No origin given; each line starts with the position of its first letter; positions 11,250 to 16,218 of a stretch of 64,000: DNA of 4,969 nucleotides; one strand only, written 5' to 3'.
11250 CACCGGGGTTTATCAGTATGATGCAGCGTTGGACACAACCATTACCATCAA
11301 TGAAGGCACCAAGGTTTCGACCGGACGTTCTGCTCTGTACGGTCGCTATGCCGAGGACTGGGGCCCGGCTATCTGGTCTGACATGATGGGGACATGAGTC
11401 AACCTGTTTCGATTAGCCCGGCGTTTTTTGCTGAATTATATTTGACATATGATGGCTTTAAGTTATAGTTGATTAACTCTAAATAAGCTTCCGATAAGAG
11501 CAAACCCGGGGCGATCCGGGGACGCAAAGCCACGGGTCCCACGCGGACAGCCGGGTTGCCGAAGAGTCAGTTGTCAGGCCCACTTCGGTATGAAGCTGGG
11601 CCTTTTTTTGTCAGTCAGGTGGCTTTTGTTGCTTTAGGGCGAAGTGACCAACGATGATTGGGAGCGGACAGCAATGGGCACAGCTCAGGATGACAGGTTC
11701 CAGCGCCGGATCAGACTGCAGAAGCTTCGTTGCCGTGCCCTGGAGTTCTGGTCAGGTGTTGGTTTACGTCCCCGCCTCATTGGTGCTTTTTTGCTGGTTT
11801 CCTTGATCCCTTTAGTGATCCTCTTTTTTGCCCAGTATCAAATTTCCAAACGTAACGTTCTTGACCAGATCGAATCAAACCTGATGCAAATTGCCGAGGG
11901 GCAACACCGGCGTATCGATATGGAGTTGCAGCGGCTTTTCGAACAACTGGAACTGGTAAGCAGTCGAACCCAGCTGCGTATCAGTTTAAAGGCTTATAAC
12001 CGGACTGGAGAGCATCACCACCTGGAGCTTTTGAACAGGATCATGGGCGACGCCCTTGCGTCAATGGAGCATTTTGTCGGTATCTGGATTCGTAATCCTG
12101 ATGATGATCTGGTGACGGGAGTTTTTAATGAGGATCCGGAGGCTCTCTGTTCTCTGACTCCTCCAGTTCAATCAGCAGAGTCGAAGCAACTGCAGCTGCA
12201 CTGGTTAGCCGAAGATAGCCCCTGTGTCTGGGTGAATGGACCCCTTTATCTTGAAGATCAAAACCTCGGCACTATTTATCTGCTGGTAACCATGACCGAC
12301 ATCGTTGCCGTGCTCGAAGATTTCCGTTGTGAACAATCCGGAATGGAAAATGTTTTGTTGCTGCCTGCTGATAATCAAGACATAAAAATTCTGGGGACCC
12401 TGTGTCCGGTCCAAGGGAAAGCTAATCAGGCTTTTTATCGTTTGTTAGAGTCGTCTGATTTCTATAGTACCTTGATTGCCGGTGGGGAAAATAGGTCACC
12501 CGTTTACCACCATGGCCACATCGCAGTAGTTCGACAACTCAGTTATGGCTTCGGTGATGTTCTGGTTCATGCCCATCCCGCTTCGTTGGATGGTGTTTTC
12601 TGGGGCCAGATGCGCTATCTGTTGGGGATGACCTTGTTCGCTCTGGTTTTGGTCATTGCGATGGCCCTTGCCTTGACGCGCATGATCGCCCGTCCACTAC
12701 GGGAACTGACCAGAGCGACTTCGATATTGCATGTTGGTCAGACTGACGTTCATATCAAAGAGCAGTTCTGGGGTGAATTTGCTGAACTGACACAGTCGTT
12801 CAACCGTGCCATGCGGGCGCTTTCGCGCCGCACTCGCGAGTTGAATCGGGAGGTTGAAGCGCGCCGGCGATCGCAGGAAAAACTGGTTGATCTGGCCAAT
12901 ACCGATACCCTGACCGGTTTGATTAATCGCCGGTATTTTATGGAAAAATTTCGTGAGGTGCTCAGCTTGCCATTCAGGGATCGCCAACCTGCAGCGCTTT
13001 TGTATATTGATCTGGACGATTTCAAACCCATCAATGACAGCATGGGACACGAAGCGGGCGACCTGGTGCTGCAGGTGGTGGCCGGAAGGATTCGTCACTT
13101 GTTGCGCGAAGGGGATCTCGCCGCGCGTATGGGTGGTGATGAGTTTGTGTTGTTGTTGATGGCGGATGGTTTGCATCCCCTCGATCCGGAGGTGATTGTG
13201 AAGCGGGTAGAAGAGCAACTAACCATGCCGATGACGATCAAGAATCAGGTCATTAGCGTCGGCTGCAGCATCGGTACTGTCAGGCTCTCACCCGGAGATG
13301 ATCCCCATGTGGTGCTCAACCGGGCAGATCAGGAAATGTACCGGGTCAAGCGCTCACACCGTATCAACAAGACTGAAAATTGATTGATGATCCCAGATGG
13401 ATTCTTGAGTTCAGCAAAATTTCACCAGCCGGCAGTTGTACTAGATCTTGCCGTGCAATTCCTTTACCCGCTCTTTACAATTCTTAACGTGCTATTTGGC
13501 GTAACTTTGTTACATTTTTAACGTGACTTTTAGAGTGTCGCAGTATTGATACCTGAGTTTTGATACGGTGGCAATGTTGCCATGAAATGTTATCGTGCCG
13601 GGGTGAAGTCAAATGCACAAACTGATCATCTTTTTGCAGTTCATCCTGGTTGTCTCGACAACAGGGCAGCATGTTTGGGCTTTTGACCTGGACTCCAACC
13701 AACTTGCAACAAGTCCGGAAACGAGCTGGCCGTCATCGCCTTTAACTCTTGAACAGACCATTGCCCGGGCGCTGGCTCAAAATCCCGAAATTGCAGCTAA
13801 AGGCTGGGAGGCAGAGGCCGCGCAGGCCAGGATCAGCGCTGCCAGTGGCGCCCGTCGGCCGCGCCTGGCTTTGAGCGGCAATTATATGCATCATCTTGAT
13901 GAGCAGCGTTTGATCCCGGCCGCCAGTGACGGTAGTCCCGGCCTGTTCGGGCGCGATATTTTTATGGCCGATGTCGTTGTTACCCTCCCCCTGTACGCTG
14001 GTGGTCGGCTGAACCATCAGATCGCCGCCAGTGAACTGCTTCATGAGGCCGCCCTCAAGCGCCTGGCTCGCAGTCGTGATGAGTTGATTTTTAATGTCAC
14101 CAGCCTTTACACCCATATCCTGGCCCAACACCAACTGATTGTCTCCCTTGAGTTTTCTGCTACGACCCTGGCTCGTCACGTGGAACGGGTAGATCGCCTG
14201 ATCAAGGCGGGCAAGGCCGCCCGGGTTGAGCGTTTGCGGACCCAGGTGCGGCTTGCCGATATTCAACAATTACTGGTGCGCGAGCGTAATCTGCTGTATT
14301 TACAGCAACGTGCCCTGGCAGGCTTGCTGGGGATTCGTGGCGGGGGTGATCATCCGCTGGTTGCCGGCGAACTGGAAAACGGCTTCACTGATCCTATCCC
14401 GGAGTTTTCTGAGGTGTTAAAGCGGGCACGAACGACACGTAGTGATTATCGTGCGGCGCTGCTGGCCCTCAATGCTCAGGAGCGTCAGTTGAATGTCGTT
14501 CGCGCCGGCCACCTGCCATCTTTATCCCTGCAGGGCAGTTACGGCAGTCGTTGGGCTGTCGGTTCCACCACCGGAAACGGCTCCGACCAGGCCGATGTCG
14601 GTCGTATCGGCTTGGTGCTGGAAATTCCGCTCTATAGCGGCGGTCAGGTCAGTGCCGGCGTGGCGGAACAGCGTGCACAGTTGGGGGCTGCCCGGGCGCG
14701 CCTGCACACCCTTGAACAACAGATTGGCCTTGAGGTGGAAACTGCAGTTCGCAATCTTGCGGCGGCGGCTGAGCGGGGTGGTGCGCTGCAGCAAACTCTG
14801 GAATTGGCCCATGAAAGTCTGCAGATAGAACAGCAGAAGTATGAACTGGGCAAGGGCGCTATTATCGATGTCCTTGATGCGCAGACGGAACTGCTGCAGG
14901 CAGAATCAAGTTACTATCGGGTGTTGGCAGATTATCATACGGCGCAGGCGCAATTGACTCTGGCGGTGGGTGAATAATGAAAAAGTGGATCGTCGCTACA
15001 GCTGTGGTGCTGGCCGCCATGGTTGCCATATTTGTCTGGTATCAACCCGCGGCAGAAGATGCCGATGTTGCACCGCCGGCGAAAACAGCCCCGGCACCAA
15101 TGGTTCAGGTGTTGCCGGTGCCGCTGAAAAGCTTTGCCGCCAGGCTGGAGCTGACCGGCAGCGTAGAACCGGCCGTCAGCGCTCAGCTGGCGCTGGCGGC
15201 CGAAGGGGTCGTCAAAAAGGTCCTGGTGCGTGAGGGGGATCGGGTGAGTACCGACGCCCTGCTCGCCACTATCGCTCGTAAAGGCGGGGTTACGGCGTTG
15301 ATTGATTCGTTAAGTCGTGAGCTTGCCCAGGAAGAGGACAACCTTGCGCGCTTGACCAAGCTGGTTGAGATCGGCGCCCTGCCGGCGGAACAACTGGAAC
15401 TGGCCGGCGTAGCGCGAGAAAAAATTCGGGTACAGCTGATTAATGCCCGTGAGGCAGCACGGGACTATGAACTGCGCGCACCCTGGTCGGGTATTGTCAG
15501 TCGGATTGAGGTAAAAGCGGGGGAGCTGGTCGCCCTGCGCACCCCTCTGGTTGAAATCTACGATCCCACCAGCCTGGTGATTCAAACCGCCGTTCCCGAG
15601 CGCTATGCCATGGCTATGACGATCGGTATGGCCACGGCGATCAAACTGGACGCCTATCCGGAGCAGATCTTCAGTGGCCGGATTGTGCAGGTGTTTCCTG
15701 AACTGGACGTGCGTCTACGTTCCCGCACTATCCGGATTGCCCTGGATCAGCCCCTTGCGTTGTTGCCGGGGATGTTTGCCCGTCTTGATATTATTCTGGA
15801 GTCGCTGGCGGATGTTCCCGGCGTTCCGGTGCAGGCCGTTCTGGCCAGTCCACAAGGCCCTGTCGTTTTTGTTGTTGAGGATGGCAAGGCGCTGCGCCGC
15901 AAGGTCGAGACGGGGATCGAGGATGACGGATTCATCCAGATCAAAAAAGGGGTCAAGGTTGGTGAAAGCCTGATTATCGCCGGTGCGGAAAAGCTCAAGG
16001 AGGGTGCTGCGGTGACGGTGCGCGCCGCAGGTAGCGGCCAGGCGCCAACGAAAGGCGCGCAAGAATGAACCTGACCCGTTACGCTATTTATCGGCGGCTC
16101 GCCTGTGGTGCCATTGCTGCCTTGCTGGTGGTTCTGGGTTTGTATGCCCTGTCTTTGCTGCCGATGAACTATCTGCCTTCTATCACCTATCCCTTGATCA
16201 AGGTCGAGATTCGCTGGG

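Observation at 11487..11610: GEMM-I riboswitch with the adenine variant associated with 3',3'-cGAMP sensing, controlling a canonical diguanylate cyclase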

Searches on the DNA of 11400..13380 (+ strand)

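Call 3: search_rna_families(source=window, start=11400, end=11700, threshold=evalue, max_evalue=10, show_alignments=5)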
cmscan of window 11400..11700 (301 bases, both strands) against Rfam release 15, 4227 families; matches with E-value up to 10: 4.
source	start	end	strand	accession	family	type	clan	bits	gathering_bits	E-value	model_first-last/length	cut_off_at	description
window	11490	11564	+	RF03167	c-di-GMP-I-GGC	Cis-reg; riboswitch;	CL00126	64.4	59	3.1e-15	1-80/80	no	c-di-GMP-I-GGC riboswitch aptamer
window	11502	11562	+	RF02440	SpF59_sRNA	Gene; sRNA;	-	18.4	37.2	0.4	1-54/54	no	Streptococcus sRNA SpF59 (ldcC RNA)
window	11407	11521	+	RF04278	MIR4372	Gene; miRNA;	CL00145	15.9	100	4.3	1-123/123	no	MIR4372 microRNA precursor family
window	11618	11699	+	RF00383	IS1222_FSE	Cis-reg; frameshift_element;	-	14.4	45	1.6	1-118/118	no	Insertion sequence IS1222 ribosomal frameshifting element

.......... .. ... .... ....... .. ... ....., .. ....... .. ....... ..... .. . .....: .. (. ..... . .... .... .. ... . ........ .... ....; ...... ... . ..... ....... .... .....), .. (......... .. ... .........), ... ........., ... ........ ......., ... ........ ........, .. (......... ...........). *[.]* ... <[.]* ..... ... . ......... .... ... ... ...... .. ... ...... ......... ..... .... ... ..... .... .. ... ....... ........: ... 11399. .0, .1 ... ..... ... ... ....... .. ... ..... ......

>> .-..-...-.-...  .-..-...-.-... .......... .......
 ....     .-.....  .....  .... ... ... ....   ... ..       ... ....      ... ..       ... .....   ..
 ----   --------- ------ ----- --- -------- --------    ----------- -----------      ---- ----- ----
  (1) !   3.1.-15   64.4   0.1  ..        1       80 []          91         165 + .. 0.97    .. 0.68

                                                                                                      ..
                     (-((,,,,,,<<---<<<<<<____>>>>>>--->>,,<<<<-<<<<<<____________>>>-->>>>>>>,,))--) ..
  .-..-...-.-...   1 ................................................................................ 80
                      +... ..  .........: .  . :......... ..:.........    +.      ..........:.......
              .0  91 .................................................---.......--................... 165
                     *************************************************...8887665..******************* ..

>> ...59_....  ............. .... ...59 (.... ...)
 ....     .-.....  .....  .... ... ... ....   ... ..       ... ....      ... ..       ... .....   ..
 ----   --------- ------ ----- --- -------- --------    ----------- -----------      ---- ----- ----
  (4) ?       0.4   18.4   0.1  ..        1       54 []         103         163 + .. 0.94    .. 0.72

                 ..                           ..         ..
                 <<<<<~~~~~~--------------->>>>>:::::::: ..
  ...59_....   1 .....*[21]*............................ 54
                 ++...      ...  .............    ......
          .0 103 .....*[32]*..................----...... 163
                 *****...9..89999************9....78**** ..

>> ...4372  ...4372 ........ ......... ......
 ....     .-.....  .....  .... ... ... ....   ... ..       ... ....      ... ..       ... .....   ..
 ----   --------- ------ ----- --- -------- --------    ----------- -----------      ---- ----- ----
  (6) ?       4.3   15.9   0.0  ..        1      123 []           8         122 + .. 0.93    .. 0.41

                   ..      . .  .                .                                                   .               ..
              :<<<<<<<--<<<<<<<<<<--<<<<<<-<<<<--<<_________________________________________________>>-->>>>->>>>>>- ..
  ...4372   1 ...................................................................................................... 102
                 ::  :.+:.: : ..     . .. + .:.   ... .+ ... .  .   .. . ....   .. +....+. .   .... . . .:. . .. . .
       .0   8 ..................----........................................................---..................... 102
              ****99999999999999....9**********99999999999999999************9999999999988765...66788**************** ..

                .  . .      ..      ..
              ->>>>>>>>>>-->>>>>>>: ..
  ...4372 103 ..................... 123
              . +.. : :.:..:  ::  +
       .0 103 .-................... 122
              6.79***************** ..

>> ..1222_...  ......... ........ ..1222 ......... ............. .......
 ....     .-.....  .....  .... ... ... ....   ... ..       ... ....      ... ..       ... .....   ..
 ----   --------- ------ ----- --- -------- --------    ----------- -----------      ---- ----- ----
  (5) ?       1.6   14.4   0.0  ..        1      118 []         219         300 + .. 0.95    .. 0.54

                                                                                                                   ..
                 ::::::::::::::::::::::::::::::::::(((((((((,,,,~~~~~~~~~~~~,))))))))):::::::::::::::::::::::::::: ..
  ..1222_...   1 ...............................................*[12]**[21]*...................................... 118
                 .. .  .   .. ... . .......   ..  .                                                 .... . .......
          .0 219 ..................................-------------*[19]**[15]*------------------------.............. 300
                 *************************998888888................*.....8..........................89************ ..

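Call 14: search_rna_families(sources=[L001, L002, L003, L004, L005, L006], threshold=gathering, show_alignments=8)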
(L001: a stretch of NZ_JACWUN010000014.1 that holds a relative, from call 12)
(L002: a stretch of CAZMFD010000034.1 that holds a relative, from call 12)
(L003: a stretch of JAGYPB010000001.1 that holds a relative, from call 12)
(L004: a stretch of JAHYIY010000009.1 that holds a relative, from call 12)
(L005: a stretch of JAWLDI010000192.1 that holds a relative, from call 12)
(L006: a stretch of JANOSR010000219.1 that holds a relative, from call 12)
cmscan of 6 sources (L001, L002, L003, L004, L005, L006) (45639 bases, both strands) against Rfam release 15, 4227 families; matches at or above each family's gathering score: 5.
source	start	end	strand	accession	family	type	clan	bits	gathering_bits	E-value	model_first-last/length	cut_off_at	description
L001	3816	3890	+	RF03167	c-di-GMP-I-GGC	Cis-reg; riboswitch;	CL00126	71.7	59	3.8e-15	1-80/80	no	c-di-GMP-I-GGC riboswitch aptamer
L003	3804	3878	+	RF03167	c-di-GMP-I-GGC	Cis-reg; riboswitch;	CL00126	68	59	4.3e-14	1-80/80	no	c-di-GMP-I-GGC riboswitch aptamer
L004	3719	3793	+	RF03167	c-di-GMP-I-GGC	Cis-reg; riboswitch;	CL00126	68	59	4.3e-14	1-80/80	no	c-di-GMP-I-GGC riboswitch aptamer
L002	3692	3766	+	RF03167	c-di-GMP-I-GGC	Cis-reg; riboswitch;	CL00126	66.9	59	9e-14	1-80/80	no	c-di-GMP-I-GGC riboswitch aptamer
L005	164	238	+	RF03167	c-di-GMP-I-GGC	Cis-reg; riboswitch;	CL00126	59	59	1.6e-11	1-80/80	no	c-di-GMP-I-GGC riboswitch aptamer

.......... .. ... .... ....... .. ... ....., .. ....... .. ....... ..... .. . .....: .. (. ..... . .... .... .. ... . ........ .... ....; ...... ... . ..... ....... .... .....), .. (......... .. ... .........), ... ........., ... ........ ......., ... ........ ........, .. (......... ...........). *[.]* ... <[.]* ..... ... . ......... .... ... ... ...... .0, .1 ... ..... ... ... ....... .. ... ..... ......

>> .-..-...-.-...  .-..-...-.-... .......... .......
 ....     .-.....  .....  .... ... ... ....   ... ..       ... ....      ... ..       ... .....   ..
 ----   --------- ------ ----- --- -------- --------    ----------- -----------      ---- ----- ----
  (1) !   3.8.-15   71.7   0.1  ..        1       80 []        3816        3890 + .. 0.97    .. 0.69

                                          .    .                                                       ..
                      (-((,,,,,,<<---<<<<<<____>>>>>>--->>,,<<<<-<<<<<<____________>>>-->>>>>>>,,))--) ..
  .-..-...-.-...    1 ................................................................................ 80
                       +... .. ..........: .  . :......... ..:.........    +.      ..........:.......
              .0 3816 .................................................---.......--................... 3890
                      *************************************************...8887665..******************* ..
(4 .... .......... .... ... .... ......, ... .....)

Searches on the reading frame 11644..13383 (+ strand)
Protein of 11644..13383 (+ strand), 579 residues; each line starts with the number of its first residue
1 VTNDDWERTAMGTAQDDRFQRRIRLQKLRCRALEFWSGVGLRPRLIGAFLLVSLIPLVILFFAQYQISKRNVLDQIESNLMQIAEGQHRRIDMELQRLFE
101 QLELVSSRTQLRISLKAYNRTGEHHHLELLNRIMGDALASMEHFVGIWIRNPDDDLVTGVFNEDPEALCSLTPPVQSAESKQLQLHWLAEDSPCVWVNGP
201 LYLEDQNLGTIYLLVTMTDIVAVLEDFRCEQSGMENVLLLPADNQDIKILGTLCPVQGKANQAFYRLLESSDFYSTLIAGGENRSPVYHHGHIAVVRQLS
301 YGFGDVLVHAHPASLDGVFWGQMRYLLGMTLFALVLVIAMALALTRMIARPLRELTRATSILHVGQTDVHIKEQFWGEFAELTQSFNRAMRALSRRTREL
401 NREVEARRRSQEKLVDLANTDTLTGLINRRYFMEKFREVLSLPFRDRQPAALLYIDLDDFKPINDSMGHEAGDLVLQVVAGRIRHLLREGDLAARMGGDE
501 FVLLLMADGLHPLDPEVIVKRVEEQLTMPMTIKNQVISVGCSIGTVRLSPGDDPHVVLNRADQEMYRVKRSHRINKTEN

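Call 5: search_protein_families(library=pfam, proteins=[window:11644-13383:+])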
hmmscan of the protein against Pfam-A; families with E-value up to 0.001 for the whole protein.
window:11644-13383:+ (579 aa): 2 families
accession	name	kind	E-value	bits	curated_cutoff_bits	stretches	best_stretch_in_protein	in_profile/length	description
PF00990.26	GGDEF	-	2.2e-40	138.5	23.8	1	418-573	1-159/161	Diguanylate cyclase, GGDEF domain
PF00672.30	HAMP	-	1.7e-05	25.5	25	1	344-394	2-52/53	HAMP domain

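Call 12: find_related_loci(query=window:11674-13380:+, collection=genome_contigs, flank=4000)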
Query window:11674-13380:+ (569 aa) in genome_contigs; peptide patterns used: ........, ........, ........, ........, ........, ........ (x = any residue, [..] = any of these).
31 stretches matched a pattern; 6 encode a relative of the query (tblastn E <= 1e-3); 6 distinct loci.
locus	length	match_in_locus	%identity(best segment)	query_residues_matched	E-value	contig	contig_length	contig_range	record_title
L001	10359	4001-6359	86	1-569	0e+0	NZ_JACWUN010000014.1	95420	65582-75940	Pelovirga terrestris strain M08fum NODE_14_length_95420_cov_45.711889, whole genome shotgun sequence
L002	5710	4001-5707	78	1-569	0e+0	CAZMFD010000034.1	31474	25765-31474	MAG TPA_asm: uncultured Geobacteraceae bacterium isolate binchicken_co13_453 genome assembly, contig: NODE_1688_length_3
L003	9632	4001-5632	67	20-563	0e+0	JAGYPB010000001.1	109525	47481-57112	MAG: Deltaproteobacteria bacterium isolate M55B183 1, whole genome shotgun sequence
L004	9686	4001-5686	64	1-563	0e+0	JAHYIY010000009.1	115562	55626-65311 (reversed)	MAG: Desulfuromonadales bacterium isolate KA08 NODE_70_length_115562_cov_21.049829, whole genome shotgun sequence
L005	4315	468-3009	59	1-569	0e+0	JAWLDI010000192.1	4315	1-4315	MAG: Pelovirga sp. isolate 20BLK6-1.bin.101 NODE_27806_length_4315_cov_5.463947, whole genome shotgun sequence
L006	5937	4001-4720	32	310-563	6e-23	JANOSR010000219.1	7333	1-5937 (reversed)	MAG: Steroidobacteraceae bacterium isolate VAR_39_metabat_65 VAR_39_k141_4416475, whole genome shotgun sequence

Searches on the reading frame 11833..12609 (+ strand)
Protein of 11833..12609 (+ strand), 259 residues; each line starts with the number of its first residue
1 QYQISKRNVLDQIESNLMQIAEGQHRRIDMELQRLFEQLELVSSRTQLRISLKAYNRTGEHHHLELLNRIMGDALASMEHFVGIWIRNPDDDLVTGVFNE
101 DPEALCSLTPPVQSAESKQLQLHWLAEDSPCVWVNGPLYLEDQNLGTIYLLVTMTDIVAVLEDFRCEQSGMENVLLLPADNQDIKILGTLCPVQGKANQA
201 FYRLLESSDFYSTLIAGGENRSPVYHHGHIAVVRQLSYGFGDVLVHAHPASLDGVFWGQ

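Call 51: search_protein_families(library=pfam, max_evalue=0.01, proteins=[window:11833-12609:+])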
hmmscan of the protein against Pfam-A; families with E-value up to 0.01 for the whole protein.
seq(259 aa): 1 family
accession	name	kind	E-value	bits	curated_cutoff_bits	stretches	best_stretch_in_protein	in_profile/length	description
PF02743.24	dCache_1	-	0.007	16.4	45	0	8-164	2-162/240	Cache domain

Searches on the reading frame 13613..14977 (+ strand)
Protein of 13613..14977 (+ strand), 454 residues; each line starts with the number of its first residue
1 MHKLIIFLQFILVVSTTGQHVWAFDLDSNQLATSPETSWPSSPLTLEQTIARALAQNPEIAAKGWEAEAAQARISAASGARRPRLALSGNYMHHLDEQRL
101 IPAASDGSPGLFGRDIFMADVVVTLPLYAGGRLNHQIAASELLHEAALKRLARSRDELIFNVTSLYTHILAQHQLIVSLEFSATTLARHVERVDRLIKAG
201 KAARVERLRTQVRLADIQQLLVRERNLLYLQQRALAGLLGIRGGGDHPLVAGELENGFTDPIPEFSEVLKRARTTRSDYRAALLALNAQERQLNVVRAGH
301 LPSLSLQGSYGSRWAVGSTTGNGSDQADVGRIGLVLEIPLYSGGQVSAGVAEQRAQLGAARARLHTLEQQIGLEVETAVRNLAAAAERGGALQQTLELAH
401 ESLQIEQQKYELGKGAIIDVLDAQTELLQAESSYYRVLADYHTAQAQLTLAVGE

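Call 5: search_protein_families(library=pfam, proteins=[window:13613-14977:+])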
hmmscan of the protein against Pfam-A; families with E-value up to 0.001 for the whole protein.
window:13613-14977:+ (454 aa): 1 family
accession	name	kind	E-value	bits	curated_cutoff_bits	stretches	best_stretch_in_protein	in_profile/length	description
PF02321.23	OEP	-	4.1e-55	186.9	22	2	266-453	2-187/187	Outer membrane efflux protein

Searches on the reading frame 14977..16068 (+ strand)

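Call 5: search_protein_families(library=pfam, proteins=[window:14977-16068:+])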
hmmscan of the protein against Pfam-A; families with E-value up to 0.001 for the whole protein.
window:14977-16068:+ (363 aa): 4 families
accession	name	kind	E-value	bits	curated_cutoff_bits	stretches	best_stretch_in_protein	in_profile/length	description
PF16576.10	HlyD_D23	-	2.9e-25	89.3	30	1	68-268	19-214/214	Barrel-sandwich domain of CusB or HlyD membrane-fusion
PF13437.12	HlyD_3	-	3.7e-17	63.4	22.2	1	166-265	2-106/106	HlyD family secretion protein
PF00364.28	Biotin_lipoyl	-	2.1e-06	27.9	22.1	0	73-99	47-73/73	Biotin-requiring enzyme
PF13533.13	Biotin_lipoyl_2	-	1.8e-05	24.9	29.8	0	71-99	3-31/32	Biotin-lipoyl like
